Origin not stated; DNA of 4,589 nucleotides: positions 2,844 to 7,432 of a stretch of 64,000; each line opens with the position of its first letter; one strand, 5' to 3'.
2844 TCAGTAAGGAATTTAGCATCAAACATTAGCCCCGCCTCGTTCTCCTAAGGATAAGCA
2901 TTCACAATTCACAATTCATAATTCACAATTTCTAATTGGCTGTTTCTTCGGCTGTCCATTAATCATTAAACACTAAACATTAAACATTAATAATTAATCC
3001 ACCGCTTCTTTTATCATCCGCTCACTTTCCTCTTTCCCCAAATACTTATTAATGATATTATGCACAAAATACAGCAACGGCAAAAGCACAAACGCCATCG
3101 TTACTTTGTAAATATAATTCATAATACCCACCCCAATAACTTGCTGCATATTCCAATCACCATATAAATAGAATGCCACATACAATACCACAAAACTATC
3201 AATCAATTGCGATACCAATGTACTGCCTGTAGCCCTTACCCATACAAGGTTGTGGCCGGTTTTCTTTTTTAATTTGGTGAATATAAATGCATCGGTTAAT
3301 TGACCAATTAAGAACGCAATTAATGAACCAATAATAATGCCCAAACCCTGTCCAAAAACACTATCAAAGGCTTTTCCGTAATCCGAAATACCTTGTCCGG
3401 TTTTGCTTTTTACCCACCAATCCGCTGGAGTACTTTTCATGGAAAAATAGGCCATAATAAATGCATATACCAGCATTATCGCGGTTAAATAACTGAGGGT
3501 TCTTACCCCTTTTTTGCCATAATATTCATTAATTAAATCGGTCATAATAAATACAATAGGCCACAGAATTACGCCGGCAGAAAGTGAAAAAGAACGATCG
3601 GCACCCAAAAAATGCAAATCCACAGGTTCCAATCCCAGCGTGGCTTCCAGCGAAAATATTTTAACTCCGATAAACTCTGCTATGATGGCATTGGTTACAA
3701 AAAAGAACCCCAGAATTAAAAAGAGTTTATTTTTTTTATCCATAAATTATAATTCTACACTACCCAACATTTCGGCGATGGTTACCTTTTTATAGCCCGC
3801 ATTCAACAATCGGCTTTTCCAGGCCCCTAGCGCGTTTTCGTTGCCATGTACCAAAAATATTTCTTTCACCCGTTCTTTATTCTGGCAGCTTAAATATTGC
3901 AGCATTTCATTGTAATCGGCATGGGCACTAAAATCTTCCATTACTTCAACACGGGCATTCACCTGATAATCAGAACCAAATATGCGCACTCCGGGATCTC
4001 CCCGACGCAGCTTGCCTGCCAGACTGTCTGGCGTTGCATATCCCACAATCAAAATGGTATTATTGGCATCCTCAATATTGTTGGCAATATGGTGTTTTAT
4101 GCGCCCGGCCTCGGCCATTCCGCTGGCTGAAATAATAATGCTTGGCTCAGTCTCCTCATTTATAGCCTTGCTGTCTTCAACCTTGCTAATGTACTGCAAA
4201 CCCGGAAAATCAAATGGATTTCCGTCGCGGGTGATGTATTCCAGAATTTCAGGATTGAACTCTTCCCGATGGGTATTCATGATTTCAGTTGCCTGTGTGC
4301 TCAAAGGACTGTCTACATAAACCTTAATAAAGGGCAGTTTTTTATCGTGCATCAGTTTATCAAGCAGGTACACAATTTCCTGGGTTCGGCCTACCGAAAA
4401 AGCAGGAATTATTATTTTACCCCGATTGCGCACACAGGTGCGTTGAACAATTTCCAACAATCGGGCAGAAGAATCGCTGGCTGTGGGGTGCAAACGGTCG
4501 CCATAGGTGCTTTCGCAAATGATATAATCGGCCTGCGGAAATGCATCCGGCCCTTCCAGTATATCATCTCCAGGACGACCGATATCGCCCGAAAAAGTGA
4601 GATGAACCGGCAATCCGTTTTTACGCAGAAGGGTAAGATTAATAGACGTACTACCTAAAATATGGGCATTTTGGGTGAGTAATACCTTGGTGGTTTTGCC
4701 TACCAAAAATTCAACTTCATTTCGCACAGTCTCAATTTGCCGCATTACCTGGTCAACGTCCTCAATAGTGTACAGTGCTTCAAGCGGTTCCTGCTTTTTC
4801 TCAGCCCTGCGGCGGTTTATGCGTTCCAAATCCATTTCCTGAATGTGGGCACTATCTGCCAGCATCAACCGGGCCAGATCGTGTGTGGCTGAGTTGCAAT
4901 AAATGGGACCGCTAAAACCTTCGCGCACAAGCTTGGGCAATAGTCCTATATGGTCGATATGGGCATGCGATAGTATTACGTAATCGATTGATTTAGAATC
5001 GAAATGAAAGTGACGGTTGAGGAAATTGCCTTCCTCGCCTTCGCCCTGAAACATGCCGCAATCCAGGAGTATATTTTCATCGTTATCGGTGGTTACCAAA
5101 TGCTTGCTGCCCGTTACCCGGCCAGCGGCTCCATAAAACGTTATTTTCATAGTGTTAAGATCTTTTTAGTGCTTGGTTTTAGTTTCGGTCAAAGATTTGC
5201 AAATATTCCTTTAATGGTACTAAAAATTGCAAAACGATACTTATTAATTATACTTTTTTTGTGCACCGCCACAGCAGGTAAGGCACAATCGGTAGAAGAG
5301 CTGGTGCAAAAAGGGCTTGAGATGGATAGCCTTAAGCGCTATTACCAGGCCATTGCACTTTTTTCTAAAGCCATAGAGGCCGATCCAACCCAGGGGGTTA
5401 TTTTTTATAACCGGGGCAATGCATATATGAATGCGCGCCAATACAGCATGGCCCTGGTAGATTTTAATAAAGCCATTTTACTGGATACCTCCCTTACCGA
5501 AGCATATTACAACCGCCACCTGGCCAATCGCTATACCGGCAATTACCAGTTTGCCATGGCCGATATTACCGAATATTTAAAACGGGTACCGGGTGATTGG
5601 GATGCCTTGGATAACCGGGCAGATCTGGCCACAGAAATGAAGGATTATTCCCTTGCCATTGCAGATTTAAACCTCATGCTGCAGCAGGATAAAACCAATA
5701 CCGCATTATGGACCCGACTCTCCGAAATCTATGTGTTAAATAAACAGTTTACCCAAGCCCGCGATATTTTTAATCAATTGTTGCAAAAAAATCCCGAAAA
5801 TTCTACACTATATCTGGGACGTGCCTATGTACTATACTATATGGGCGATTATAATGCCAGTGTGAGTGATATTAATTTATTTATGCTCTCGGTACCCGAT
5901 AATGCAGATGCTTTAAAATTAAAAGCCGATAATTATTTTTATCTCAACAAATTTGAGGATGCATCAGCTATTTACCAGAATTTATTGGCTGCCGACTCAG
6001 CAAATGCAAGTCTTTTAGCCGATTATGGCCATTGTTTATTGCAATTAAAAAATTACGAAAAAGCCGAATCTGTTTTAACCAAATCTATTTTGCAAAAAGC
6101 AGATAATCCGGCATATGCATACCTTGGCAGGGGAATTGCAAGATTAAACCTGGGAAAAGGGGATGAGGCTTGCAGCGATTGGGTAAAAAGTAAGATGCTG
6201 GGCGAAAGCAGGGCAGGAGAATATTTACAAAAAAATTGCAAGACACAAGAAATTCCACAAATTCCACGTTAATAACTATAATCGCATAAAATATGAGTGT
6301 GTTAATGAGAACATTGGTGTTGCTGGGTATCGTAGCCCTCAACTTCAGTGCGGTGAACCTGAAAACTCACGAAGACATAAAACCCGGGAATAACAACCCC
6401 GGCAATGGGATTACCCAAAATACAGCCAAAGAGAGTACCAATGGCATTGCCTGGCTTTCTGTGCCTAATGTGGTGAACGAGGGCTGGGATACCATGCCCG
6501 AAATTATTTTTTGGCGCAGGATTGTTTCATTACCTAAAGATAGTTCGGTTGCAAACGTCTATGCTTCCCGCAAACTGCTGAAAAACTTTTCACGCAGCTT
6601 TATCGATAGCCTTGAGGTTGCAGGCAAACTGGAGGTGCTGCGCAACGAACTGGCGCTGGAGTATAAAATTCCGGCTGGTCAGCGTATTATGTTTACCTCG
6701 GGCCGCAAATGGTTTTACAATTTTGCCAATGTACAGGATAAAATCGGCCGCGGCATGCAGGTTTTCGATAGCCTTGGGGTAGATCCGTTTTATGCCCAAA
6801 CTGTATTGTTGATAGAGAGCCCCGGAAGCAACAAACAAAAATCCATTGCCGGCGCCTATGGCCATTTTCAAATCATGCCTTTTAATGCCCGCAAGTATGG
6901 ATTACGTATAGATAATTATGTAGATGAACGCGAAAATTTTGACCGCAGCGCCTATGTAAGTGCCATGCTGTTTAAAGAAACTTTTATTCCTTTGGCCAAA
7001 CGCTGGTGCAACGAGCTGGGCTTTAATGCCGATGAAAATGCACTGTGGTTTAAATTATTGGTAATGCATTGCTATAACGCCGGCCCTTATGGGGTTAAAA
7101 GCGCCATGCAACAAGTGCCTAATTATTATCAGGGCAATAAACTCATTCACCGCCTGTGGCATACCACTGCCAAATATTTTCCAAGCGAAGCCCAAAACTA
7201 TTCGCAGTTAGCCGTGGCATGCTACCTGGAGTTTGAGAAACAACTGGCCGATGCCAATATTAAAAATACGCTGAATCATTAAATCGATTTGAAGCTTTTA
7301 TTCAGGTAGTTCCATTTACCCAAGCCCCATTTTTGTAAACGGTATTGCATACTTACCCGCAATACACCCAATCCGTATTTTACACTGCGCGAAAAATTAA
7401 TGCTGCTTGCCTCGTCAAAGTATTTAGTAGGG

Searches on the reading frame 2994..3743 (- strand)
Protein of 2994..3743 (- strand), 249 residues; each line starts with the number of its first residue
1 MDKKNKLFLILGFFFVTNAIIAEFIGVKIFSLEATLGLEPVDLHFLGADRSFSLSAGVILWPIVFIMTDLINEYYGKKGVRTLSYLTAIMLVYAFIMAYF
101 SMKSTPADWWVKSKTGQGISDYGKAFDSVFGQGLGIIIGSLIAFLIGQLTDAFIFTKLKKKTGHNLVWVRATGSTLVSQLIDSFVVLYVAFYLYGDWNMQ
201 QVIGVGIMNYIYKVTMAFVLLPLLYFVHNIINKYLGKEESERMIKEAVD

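Call 6: search_protein_families(library=pfam, proteins=[window:2994-3743:-])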
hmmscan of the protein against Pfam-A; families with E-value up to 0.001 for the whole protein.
window:2994-3743:- (249 aa): 1 family
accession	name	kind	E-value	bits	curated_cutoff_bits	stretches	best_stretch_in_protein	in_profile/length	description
PF02592.20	Vut_1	-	1.3e-46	159.1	27.2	1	55-227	1-152/152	Putative vitamin uptake transporter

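Call 9: find_encoding_contigs(protein=window:2994-3743:-, flank=10000, max_places=10)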
Protein window:2994-3743:- (249 aa): 1 contig read that carries it; 1 place shown.
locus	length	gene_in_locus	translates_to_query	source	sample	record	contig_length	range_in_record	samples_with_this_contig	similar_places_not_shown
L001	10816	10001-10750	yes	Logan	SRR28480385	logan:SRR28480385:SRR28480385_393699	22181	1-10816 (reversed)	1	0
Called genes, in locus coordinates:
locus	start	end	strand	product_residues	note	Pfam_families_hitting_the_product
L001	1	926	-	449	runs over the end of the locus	PF03916:NrfD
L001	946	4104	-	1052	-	PF04879:Molybdop_Fe4S4, PF13237:Fer4_10 (faint), PF12838:Fer4_7, PF13247:Fer4_11 (weak)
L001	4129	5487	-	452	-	PF02085:Cytochrom_CIII (faint), PF14522:Cytochrome_C7 (faint), PF14537:Cytochrom_c3_2 (faint), PF22113:Mtrc-MtrF_II-IV_dom (faint), PF00034:Cytochrom_C, PF13442:Cytochrome_CBB3 (weak)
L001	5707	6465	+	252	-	PF00535:Glycos_transf_2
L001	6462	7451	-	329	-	PF01464:SLT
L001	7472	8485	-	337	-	-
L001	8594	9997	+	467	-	PF00753:Lactamase_B, PF23023:Anti-Pycsar_Apyc1 (faint), PF12706:Lactamase_B_2 (weak), PF16661:Lactamase_B_6, PF10996:Beta-Casp, PF07521:RMMBL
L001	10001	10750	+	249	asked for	PF02592:Vut_1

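Call 43: list_cluster_members(proteins=[P0001, window:2994-3743:-, window:9640-12798:+])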
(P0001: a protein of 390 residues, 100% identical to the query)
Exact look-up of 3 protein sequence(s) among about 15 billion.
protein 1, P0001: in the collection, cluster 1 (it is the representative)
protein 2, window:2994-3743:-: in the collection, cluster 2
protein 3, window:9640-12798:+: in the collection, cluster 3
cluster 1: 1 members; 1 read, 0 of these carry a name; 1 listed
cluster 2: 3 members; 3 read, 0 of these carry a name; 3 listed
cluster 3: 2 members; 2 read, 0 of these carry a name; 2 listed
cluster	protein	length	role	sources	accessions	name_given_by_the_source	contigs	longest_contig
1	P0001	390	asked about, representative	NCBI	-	-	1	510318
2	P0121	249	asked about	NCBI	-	-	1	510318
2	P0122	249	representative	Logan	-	-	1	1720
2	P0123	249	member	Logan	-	-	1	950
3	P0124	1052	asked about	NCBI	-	-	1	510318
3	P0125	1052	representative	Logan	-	-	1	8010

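Call 75: search_protein_families(library=ncbifam, proteins=[window:2994-3743:-])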
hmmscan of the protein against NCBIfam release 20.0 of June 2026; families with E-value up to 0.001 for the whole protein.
window:2994-3743:- (249 aa): 2 families
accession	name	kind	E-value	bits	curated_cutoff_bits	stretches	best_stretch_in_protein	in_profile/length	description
TIGR00697.1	TIGR00697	equivalog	2.1e-33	115.8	50.95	1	49-233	27-200/201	queuosine precursor transporter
NF008406.0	PRK11212.1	equivalog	1.2e-14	54.4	252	1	53-243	41-217/221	7-cyano-7-deazaguanine/7-aminomethyl-7-deazaguanine transporter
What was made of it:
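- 2994..3743 (-): Flanking gene: YhhQ/Vut_1 queuosine-precursor transporter. The repeat block begins at its stop codon. Pfam PF02592, 1.3e-46 (call 6); TIGR00697 (call 75)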

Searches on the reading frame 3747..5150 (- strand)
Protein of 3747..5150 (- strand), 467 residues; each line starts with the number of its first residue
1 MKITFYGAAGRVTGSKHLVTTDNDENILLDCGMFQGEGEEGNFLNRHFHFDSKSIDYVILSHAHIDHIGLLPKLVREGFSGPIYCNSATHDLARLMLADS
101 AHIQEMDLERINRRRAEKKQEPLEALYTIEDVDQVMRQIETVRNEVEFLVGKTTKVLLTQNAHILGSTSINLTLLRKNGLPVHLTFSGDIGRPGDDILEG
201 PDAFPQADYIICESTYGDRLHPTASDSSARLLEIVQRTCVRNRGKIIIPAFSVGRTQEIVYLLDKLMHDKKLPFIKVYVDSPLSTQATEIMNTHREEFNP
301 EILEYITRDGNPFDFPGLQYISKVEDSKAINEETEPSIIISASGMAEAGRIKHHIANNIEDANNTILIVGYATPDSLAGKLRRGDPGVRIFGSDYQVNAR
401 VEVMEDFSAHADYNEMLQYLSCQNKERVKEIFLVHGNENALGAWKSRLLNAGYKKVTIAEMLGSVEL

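Call 6: search_protein_families(library=pfam, proteins=[window:3747-5150:-])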
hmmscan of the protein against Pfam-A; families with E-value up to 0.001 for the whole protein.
window:3747-5150:- (467 aa): 5 families
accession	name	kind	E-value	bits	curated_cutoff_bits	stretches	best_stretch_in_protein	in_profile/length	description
PF10996.14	Beta-Casp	-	3.7e-36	124.7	27.7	1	256-381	1-120/120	Beta-Casp domain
PF07521.17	RMMBL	-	1.7e-12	47.5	21.6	1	395-453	2-58/63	Zn-dependent metallo-hydrolase RNA specificity domain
PF00753.33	Lactamase_B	-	1.8e-12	48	22.7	1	18-100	10-89/196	Metallo-beta-lactamase superfamily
PF16661.11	Lactamase_B_6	-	2.4e-09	37.3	27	1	19-159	2-134/193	Metallo-beta-lactamase superfamily domain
PF12706.13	Lactamase_B_2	-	3.9e-07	30.3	27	1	26-93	2-70/200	Beta-lactamase superfamily domain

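Call 75: search_protein_families(library=ncbifam, proteins=[window:3747-5150:-])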
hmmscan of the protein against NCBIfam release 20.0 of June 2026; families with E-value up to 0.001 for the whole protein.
window:3747-5150:- (467 aa): 13 families
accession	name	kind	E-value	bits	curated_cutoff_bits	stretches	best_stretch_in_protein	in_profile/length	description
NF045584.1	cas14_MBL_CASP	equivalog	5.8e-109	365.1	800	1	1-449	1-425/612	type VII CRISPR-associated protein Cas14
TIGR03675.1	arCOG00543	equivalog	1e-76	258.6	580.2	1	2-458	176-621/631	beta-CASP ribonuclease aCPSF1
TIGR04122.1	Xnuc_lig_assoc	equivalog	5.4e-10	38.6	325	1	152-270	76-188/326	ligase-associated DNA damage response exonuclease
NF008887.0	PRK11921.1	equivalog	5e-07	28.9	635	1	48-92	65-109/396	anaerobic nitric oxide reductase flavorubredoxin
NF047419.1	RNase_J1_RnjA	exception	1.7e-06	27.1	820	1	23-116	23-120/549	ribonuclease J1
TIGR00649.1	MG423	subfamily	2.6e-06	26.1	400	1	53-115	57-119/546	RNase J family beta-CASP ribonuclease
NF000801.0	PRK00055.1-3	equivalog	5.7e-06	25.6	252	1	2-75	3-74/307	ribonuclease Z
TIGR02651.1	RNase_Z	equivalog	1.3e-05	24.4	292.95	1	3-75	2-72/302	ribonuclease Z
NF012229.1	bla_class_B_core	domain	1.5e-05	25.2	100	1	13-94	13-89/139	metallo-beta-lactamase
NF003954.0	PRK05452.1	equivalog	4.4e-05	22.6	711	1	46-90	63-107/479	anaerobic nitric oxide reductase flavorubredoxin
NF002553.0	PRK02113.1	equivalog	9.2e-05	22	386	1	16-74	37-86/252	MBL fold metallo-hydrolase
NF033105.1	bla_subclass_B3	equivalog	9.8e-05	21.8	240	0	17-77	26-84/257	subclass B3 metallo-beta-lactamase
NF041851.1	cyc_nuc_deg_phdiest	equivalog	0.00099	18.6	400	0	1-74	1-71/253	cyclic nucleotide-degrading phosphodiesterase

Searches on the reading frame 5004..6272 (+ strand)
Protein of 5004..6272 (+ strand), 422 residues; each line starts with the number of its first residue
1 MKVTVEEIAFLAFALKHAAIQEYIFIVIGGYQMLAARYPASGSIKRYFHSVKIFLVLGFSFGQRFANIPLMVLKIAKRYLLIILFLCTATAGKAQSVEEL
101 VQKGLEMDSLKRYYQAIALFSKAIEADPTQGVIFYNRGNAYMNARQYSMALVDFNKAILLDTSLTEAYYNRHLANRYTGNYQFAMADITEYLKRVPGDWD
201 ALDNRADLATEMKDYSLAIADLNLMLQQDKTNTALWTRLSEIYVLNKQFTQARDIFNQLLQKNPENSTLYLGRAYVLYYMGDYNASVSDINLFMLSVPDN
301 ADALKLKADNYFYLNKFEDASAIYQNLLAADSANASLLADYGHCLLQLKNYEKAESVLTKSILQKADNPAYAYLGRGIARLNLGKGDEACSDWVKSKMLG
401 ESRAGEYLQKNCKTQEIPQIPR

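Call 6: search_protein_families(library=pfam, proteins=[window:5004-6272:+])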
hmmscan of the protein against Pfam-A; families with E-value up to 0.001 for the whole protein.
window:5004-6272:+ (422 aa): 19 families
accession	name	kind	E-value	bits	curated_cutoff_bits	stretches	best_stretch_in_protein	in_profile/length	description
PF07719.23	TPR_2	-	3.7e-25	86.4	27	1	134-161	4-31/34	Tetratricopeptide repeat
PF14559.12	TPR_19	-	3e-23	82.4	25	3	315-374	5-64/68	Tetratricopeptide repeat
PF00515.34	TPR_1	-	2.7e-20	71.7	27.8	1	133-161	3-31/34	Tetratricopeptide repeat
PF13371.12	TPR_9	-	6.5e-18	65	35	1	240-308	2-70/73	Tetratricopeptide repeat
PF13432.12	TPR_16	-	1.6e-15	57.7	32.7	1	307-360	3-56/65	Tetratricopeptide repeat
PF13431.12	TPR_17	-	4.7e-15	55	24.4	1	119-151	1-33/34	Tetratricopeptide repeat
PF13428.12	TPR_14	-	1.6e-13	50.3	23.5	1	234-275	2-43/44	Tetratricopeptide repeat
PF13181.12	TPR_8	-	7.4e-13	48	25.7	0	337-364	3-30/34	Tetratricopeptide repeat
PF13414.12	TPR_11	-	7.8e-10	38.7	26.8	1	111-142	8-39/42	TPR repeat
PF23914.1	TPR_CcmH_CycH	-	7.3e-08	32.8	42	1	211-330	31-150/158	Cytochrome c-type biogenesis protein H TPR domain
PF12895.13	ANAPC3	-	1.5e-07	32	27.2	1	296-360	18-81/82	Anaphase-promoting complex, cyclosome, subunit 3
PF13174.12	TPR_6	-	9.9e-07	29.5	26.3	0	238-265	5-32/33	Tetratricopeptide repeat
PF13424.12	TPR_12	-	1.4e-06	28.8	30.1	0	317-361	26-71/77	Tetratricopeptide repeat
PF04733.20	Coatomer_E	-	2.5e-06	27.6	21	0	316-388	182-253/290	Coatomer epsilon subunit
PF25064.1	ARM_TT21_5th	-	2.3e-05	25.1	27.8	0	304-389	4-91/117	TT21 fifth ARM repeats domain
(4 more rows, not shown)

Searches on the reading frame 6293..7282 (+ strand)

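Call 6: search_protein_families(library=pfam, proteins=[window:6293-7282:+])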
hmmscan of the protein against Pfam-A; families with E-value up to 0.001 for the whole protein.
window:6293-7282:+ (329 aa): 1 family
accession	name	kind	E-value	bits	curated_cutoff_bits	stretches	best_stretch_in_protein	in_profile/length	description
PF01464.25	SLT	-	5.2e-08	32.9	21.3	1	162-276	11-109/117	Transglycosylase SLT domain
